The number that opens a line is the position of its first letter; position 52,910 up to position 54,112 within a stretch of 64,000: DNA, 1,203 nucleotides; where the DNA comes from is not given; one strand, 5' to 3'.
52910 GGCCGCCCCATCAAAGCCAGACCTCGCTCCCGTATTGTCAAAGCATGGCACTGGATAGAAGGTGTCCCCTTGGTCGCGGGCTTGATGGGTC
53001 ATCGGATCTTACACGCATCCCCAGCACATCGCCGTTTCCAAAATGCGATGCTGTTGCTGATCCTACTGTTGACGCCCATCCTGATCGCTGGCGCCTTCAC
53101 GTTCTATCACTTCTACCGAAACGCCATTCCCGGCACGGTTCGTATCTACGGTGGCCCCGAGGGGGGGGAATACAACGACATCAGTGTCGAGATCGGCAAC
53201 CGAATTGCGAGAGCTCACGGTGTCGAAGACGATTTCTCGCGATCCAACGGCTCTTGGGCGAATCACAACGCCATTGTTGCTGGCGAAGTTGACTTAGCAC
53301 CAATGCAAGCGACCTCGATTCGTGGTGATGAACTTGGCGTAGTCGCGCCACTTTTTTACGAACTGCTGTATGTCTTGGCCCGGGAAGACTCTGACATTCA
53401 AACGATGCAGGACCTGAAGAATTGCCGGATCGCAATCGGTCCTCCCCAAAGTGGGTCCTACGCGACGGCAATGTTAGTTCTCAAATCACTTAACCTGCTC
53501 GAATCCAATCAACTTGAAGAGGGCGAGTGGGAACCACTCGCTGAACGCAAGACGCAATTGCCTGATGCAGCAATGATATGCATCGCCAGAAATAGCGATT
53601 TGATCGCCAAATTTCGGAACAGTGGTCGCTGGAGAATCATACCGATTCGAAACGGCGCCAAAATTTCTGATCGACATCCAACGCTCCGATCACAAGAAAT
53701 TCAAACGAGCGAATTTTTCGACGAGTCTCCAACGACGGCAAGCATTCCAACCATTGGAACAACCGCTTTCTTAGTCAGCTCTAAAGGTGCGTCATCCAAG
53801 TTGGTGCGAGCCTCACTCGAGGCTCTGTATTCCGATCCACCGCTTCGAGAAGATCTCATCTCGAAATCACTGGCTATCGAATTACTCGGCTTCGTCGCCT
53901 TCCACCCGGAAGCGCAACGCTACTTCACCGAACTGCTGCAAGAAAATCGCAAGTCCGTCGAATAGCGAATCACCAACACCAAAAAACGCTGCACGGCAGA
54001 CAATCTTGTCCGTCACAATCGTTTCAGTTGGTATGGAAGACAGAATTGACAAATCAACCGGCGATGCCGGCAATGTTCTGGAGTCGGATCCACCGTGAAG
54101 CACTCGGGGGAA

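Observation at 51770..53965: Receptor-like Ser/Thr kinase fused to a TAXI-type solute-binding domain, paired with an ECF sigma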

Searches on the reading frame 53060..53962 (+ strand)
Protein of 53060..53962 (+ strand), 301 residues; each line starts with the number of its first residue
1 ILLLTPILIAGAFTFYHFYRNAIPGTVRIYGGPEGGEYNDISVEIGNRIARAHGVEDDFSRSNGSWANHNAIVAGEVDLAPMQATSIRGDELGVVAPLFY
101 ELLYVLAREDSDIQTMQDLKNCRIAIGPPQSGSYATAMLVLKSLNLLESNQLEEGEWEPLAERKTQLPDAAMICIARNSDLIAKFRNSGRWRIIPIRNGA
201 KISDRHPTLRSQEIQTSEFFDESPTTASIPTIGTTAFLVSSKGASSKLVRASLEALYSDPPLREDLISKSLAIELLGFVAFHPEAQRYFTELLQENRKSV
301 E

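Call 12: search_solved_structures(query=window:53060-53962:+, max_evalue=1, show_alignments=2)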
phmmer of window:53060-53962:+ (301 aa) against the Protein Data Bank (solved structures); distinct sequences matched with E-value up to 1: 8.
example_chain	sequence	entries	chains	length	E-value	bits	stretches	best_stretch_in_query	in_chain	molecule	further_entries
8u79_A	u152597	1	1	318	2.1e-07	33.6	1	29-247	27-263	Immunogenic protein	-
1us4_A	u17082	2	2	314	2.2e-07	33.5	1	31-247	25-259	PUTATIVE GLUR0 LIGAND BINDING CORE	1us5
9oz4_A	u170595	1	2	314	4.9e-05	25.8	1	45-144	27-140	TRAP transporter solute receptor, TAXI family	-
9ibo_A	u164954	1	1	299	0.00047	22.5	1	47-145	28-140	TAXI family TRAP transporter solute-binding subunit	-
8s4j_A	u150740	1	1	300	0.00048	22.5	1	47-145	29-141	TAXI family TRAP transporter solute-binding subunit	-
4ddd_A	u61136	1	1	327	0.039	16.2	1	89-141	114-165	Immunogenic protein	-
8hwo_A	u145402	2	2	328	0.58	12.4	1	10-55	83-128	GDSL-family esterase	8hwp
5xtu_A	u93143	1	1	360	0.67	12.2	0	10-55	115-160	GDSL-family esterase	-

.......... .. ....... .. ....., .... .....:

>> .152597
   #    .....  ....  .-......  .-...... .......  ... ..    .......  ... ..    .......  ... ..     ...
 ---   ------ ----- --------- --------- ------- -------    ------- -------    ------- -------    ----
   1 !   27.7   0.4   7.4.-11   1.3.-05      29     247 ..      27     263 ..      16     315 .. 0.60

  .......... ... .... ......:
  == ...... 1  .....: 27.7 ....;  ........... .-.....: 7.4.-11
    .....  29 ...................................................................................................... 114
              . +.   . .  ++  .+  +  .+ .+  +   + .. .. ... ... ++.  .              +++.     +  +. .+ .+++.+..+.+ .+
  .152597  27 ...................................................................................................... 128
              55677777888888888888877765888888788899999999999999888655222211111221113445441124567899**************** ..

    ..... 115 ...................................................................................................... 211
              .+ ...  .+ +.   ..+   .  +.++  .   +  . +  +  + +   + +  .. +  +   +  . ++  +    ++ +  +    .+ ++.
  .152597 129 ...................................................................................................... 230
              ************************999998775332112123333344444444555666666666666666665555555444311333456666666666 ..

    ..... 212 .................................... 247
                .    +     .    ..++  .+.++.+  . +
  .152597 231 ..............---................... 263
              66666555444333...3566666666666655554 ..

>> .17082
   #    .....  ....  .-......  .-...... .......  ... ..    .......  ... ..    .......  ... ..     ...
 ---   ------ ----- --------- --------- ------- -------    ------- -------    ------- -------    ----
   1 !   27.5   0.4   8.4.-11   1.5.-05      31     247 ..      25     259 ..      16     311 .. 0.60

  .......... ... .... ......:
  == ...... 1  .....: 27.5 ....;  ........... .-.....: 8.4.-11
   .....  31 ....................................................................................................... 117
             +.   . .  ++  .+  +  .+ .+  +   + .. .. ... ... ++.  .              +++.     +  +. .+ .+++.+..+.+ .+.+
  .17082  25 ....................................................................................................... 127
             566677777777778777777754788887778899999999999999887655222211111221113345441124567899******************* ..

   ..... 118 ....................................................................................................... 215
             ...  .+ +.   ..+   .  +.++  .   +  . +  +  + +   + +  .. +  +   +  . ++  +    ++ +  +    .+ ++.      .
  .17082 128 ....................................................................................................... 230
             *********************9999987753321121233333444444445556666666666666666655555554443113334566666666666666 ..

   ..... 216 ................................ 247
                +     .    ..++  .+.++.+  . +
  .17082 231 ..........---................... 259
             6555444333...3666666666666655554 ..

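Call 38: find_related_loci(query=A2, collection=metagenome_contigs, flank=4000)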
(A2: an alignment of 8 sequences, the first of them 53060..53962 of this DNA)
Query A2 (301 aa) in metagenome_contigs; peptide patterns used: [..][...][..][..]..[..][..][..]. (x = any residue, [..] = any of these).
47 stretches matched a pattern; 16 encode a relative of the query (tblastn E <= 1e-3); 16 distinct loci.
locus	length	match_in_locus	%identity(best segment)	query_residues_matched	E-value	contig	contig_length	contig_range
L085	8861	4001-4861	45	1-289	2e-72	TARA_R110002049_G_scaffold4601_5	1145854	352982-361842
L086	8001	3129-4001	41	3-289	2e-62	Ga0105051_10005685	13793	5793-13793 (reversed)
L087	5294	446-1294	40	5-289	2e-60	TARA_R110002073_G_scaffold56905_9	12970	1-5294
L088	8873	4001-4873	38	3-289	1e-58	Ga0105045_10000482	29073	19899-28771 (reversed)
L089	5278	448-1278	40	10-289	6e-57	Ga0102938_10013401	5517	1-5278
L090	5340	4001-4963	37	1-289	1e-55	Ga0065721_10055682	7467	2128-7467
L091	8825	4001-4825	41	19-291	1e-54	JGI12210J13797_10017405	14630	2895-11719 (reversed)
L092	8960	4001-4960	37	1-291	6e-54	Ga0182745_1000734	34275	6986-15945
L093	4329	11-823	36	23-289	3e-51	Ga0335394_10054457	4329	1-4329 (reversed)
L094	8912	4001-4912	37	1-292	3e-50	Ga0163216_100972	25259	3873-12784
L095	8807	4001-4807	35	20-289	5e-49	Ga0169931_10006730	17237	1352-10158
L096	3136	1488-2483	33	1-289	5e-47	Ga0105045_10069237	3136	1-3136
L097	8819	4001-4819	29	17-289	6e-32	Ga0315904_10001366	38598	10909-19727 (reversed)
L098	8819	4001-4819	29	17-289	6e-32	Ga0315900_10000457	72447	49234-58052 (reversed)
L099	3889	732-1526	27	23-289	4e-31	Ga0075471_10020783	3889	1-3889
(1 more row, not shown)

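Call 45: search_protein_representatives(protein=window:53060-53962:+)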
Query: 301 residues. Proteins with E-value up to 0.001 (for the whole library): 963; up to 1e-10: 220; up to 1e-30: 15. The best 150 are listed.
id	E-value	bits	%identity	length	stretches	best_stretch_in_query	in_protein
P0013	9.7e-75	267.7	50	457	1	2-291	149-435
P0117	6.8e-63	228.8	43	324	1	2-291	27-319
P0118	3.6e-52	193.6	39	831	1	1-291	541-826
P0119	1.3e-49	185.3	36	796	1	2-289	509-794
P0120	2.5e-49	184.3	41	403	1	2-292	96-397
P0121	5.3e-47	176.7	50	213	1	92-294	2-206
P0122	2.6e-45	171.1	35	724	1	4-295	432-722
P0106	8.1e-45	169.5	41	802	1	6-292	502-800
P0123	4.0e-43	163.9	37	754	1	2-291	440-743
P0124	3.7e-42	160.8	42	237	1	59-292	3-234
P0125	2.4e-39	151.6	34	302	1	2-295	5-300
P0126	9.3e-36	139.8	41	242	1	63-291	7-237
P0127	9.5e-36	139.7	40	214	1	82-293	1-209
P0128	1.0e-35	139.6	37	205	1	88-292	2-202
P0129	8.7e-32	126.7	43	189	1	106-290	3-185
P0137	1.3e-26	109.7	30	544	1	4-288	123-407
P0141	3.0e-25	105.3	30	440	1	4-290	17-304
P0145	1.4e-24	103.1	31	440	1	4-263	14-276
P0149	4.8e-23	98.0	28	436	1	10-289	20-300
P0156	2.2e-22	95.9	31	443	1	11-290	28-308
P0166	4.1e-21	91.7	29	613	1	13-289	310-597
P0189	1.7e-18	83.1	32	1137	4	89-146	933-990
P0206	1.3e-17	80.2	28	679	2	26-259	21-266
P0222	1.7e-16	76.6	25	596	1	7-295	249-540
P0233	1.5e-15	73.5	33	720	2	26-164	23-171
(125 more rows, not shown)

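Call 46: search_protein_families(library=pfam, proteins=[P0141, P0145, P0149, P0156, P0189, P0206, P0233, P0137, P0166, P0222], max_evalue=0.001)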
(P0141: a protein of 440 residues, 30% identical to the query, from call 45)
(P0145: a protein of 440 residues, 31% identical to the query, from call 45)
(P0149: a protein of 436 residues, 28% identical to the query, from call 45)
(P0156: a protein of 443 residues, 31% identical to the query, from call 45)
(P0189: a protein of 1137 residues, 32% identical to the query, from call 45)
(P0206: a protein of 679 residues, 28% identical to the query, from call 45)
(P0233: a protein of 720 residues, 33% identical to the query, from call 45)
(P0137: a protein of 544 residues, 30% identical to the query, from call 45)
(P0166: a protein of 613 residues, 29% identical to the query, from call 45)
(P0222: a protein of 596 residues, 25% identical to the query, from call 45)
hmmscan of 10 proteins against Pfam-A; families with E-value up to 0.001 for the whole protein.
P0141 (440 aa): 2 families
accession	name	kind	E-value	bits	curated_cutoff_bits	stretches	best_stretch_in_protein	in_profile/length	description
PF16868.10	NMT1_3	-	7.4e-29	101.7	27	1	41-304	1-286/289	NMT1-like family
PF12974.12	Phosphonate-bd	-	5.8e-06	26.3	27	1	58-178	20-156/242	ABC transporter, phosphonate, periplasmic substrate-binding protein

P0145 (440 aa): 2 families
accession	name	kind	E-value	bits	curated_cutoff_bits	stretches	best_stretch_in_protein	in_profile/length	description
PF16868.10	NMT1_3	-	8.7e-28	98.2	27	1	38-304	1-285/289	NMT1-like family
PF12974.12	Phosphonate-bd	-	3.4e-05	23.8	27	1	52-166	17-137/242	ABC transporter, phosphonate, periplasmic substrate-binding protein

P0149 (436 aa): 3 families
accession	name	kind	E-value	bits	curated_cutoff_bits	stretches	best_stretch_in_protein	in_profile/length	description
PF16868.10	NMT1_3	-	2.7e-29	103.1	27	1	39-301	1-286/289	NMT1-like family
PF12974.12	Phosphonate-bd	-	4.6e-05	23.4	27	1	54-159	18-134/242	ABC transporter, phosphonate, periplasmic substrate-binding protein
PF03466.25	LysR_substrate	-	0.00019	21.3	28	1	70-160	39-132/209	LysR substrate binding domain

P0156 (443 aa): 1 family
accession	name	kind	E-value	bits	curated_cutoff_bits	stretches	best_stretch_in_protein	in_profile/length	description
PF16868.10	NMT1_3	-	4.6e-36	125.3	27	1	46-308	1-286/289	NMT1-like family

P0189 (1137 aa): 3 families
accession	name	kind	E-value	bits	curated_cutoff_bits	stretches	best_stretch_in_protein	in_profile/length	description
PF16868.10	NMT1_3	-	5.1e-109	364.8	27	4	333-542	32-250/289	NMT1-like family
PF09084.16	NMT1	-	2.8e-19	70.3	20.5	1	101-264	65-204/216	NMT1/THI5 like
PF12974.12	Phosphonate-bd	-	1e-15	58.3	27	1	111-270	87-227/242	ABC transporter, phosphonate, periplasmic substrate-binding protein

P0206 (679 aa): 6 families
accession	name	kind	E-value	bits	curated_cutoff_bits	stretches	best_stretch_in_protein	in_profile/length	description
PF16868.10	NMT1_3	-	3.3e-66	224.3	27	2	24-302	1-283/289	NMT1-like family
PF12974.12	Phosphonate-bd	-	3.6e-14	53.2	27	1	398-475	87-166/242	ABC transporter, phosphonate, periplasmic substrate-binding protein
PF09084.16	NMT1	-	2e-13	51.2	20.5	1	341-499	21-171/216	NMT1/THI5 like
PF03466.25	LysR_substrate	-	3.9e-08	33.4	28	1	418-483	7-73/209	LysR substrate binding domain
PF13531.11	SBP_bac_11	-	7.8e-06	26.2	25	0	392-503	75-188/227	Bacterial extracellular solute-binding protein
PF13379.11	NMT1_2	-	9e-06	26.1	24.7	0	341-476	35-181/252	NMT1-like family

P0233 (720 aa): 4 families
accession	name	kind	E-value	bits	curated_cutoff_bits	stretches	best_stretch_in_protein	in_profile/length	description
PF16868.10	NMT1_3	-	2.7e-67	227.8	27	2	28-307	3-285/289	NMT1-like family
PF12974.12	Phosphonate-bd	-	3.3e-16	59.8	27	2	400-474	86-162/242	ABC transporter, phosphonate, periplasmic substrate-binding protein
PF08334.16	T2SSG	-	9.3e-14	51.8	21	1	639-691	54-106/108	Type II secretion system (T2SS), protein G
PF09084.16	NMT1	-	3.6e-12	47.1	20.5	1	342-472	19-144/216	NMT1/THI5 like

P0137 (544 aa): 3 families
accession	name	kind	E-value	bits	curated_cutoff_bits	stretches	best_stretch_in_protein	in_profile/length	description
PF16868.10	NMT1_3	-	2.5e-23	83.5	27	1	147-376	1-249/289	NMT1-like family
PF12974.12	Phosphonate-bd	-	0.00027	20.8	27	1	221-266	87-133/242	ABC transporter, phosphonate, periplasmic substrate-binding protein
PF09084.16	NMT1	-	0.00065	20.1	20.5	1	212-281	65-134/216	NMT1/THI5 like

P0166 (613 aa): 5 families
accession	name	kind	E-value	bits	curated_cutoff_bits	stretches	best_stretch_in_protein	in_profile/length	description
PF00069.31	Pkinase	-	3.3e-44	151.7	31.7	1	2-241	13-256/263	Protein kinase domain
PF07714.23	PK_Tyr_Ser-Thr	-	5.6e-26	91.8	23.1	1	4-237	15-249/258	Protein tyrosine and serine/threonine kinase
PF16868.10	NMT1_3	-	9.8e-16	58.6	27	1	327-597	2-285/289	NMT1-like family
PF01636.29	APH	-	5.9e-05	23.4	23.2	0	105-134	167-197/239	Phosphotransferase enzyme family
PF03109.22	ABC1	-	0.00017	21.2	22.9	1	61-139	141-219/244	ABC1 atypical kinase-like domain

P0222 (596 aa): 8 families
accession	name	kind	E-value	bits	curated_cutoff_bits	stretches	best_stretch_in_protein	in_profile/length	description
PF00069.31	Pkinase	-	6.5e-39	134.3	31.7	1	3-187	68-256/263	Protein kinase domain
PF07714.23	PK_Tyr_Ser-Thr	-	1.2e-21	77.7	23.1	1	8-185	76-251/258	Protein tyrosine and serine/threonine kinase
PF16868.10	NMT1_3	-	5.5e-19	69.3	27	1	273-535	2-286/289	NMT1-like family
PF03109.22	ABC1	-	9.5e-06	25.4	22.9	1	12-86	147-221/244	ABC1 atypical kinase-like domain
PF01636.29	APH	-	2.5e-05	24.6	23.2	0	48-79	165-197/239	Phosphotransferase enzyme family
PF12727.12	PBP_like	-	0.00053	19.6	27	0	334-385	60-112/193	PBP superfamily domain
PF12974.12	Phosphonate-bd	-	0.00055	19.8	27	1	286-395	17-135/242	ABC transporter, phosphonate, periplasmic substrate-binding protein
PF17667.7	Pkinase_fungal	-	0.00083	18.6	24.1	0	49-108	304-367/387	Fungal protein kinase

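Call 57: search_solved_structures(query=A3, max_evalue=0.001, show_alignments=5)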
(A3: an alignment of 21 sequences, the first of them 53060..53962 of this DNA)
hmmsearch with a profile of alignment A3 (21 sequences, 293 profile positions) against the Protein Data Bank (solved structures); distinct sequences matched with E-value up to 0.001: 7.
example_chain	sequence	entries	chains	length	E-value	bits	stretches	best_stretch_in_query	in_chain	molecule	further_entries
1us4_A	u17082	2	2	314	4e-27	98.2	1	26-289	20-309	PUTATIVE GLUR0 LIGAND BINDING CORE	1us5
8u79_A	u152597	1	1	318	4.2e-27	98.1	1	26-289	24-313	Immunogenic protein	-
8s4j_A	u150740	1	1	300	4.5e-20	75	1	26-289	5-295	TAXI family TRAP transporter solute-binding subunit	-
9ibo_A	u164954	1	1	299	4.8e-20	74.9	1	26-289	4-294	TAXI family TRAP transporter solute-binding subunit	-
9oz4_A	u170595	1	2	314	4.3e-18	68.5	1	26-290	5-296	TRAP transporter solute receptor, TAXI family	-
4ddd_A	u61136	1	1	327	4.1e-15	58.8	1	27-288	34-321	Immunogenic protein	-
9ibp_A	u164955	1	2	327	7.8e-13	51.3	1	29-289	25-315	Immunogenic protein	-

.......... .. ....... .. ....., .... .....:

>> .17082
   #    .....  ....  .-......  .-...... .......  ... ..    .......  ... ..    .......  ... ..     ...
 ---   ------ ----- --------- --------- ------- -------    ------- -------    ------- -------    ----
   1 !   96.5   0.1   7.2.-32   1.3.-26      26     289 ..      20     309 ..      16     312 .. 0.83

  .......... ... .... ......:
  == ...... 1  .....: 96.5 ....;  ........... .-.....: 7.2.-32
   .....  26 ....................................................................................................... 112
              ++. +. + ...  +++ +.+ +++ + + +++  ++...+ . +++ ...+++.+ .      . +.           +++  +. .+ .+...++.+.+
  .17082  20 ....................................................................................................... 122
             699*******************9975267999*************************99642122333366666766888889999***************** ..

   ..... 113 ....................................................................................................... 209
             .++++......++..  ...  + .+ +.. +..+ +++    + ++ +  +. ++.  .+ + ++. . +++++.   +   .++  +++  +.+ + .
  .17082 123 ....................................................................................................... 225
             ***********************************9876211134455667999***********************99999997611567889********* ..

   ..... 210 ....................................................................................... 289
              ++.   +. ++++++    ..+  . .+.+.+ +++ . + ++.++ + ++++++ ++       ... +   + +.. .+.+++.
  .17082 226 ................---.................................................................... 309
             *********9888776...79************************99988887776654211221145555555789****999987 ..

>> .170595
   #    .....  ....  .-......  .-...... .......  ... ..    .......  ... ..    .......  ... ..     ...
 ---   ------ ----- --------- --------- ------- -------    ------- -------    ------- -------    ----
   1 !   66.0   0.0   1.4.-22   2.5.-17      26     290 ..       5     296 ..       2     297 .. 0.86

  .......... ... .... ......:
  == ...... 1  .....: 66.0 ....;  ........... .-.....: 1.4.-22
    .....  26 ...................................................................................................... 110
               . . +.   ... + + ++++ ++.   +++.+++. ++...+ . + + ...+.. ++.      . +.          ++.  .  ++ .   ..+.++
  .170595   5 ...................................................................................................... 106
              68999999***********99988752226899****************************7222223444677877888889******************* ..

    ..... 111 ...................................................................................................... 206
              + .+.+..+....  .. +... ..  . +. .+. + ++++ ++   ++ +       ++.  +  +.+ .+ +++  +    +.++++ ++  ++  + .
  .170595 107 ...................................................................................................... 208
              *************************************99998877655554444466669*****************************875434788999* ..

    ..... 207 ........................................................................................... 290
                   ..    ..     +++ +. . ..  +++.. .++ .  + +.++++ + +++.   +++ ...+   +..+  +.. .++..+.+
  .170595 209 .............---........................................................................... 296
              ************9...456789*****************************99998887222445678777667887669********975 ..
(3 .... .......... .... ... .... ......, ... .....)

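Call 102: predict_structure(alignment_id=A3)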
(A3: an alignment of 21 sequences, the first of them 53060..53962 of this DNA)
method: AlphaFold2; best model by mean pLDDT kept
length: 301 residues; sequences in the alignment: 21
mean_pLDDT: 93.6   pTM: 0.90
mean pLDDT of the five models: 93.6, 93.3, 93.3, 92.3, 92.1
residues with pLDDT >= 90: 263; 70-90: 34; 50-70: 4; < 50: 0
segments of 3 or more residues with pLDDT < 50: none
pLDDT, mean of each block of 10 residues (from residue 1): 92 91 96 90 98 97 95 98 94 97 97 97 95 95 92 93 93 93 91 95 95 87 76 97 97 97 94 88 97 94 84
secondary structure, 60 per line:
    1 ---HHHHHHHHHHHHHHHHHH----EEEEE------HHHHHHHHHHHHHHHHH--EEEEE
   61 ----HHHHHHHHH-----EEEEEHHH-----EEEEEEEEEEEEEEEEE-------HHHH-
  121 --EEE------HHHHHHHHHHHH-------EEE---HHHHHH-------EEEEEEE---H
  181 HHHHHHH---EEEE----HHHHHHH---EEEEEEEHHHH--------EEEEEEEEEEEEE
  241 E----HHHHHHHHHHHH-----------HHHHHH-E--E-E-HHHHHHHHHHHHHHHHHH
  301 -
elements in order: H4-21 E26-30 H37-53 E56-60 H65-73 E79-83 E92-108 H116-119 E123-125 H132-143 E151-153 H157-162 E170-176 H180-187 E191-194 H199-205 E209-215 H216-219 E228-241 H246-257 H269-274 H283-300

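Call 105: fold_search(model_id=the predicted structure, library=pdb)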
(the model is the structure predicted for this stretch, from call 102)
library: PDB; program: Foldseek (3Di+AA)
matches with E <= 10: 1771; with E <= 0.001: 1284
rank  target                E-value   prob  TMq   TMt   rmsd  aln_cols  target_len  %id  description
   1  9ibo                  4.9e-19  1.00  0.74  0.75   3.6       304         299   21  VC0430/VcGluP bound to glutamate (released 2025-12-24)
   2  8s4j                  8.0e-19  1.00  0.71  0.72   4.9       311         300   20  Structure, substrate selectivity determinants and membrane interactions of a Glutamate-specific TAXI TRAP binding protei (released 2024-11-06)
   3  4ddd                  2.0e-18  1.00  0.74  0.74   4.4       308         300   21  Crystal structure of an immunogenic protein from ehrlichia chaffeensis (released 2012-05-23)
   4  1us4                  2.2e-18  1.00  0.76  0.76   3.1       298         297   20  PUTATIVE GLUR0 LIGAND BINDING CORE WITH L-GLUTAMATE (released 2003-11-19)
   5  8u79                  2.7e-18  1.00  0.75  0.76   3.2       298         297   20  Crystal Structure of Substrate Binding Protein of Thermus thermophilus TAXI-TRAP protein with L-glutamate (released 2025-03-19)
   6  9ibp_B                4.1e-16  1.00  0.72  0.70   3.8       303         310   16  VCA0144 from Vibrio cholerae (released 2025-12-24)
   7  9ibp_A                1.9e-15  1.00  0.71  0.70   3.9       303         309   16  VCA0144 from Vibrio cholerae (released 2025-12-24)
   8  6ssy_A                1.2e-09  1.00  0.52  0.52   8.6       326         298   10  Taurine ABC transporter substrate binding protein TauA from E. coli in complex with 2-Aminoethylphosphonic acid (released 2019-12-18)
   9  9b1v                  2.7e-09  1.00  0.48  0.49  10.7       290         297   16  Crystal structure of PqqT with PQQ and Gd3+ bound (released 2024-08-21)
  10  6ssy_B                3.2e-09  1.00  0.52  0.52   8.6       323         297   12  Taurine ABC transporter substrate binding protein TauA from E. coli in complex with 2-Aminoethylphosphonic acid (released 2019-12-18)
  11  5tpi                  6.3e-09  1.00  0.52  0.72   4.9       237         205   12  1.47 Angstrom Crystal Structure of the C-terminal Substrate Binding Domain of LysR Family Transcriptional Regulator from (released 2016-11-02)
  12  9lf9                  8.0e-09  1.00  0.48  0.49   6.0       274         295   14  Crystal structure of GpxB in complex with G1P (released 2025-11-26)
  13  3qsl_A                8.5e-09  1.00  0.51  0.49   8.6       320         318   15  Structure of CAE31940 from Bordetella bronchiseptica RB50 (released 2011-03-23)
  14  3uif                  9.0e-09  1.00  0.42  0.39   9.4       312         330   13  CRYSTAL STRUCTURE OF putative sulfonate ABC transporter, periplasmic sulfonate-binding protein SsuA from Methylobacillus (released 2011-11-23)
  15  4gvo_A                9.5e-09  1.00  0.49  0.61   8.0       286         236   14  Putative L-Cystine ABC transporter from Listeria monocytogenes (released 2012-09-12)
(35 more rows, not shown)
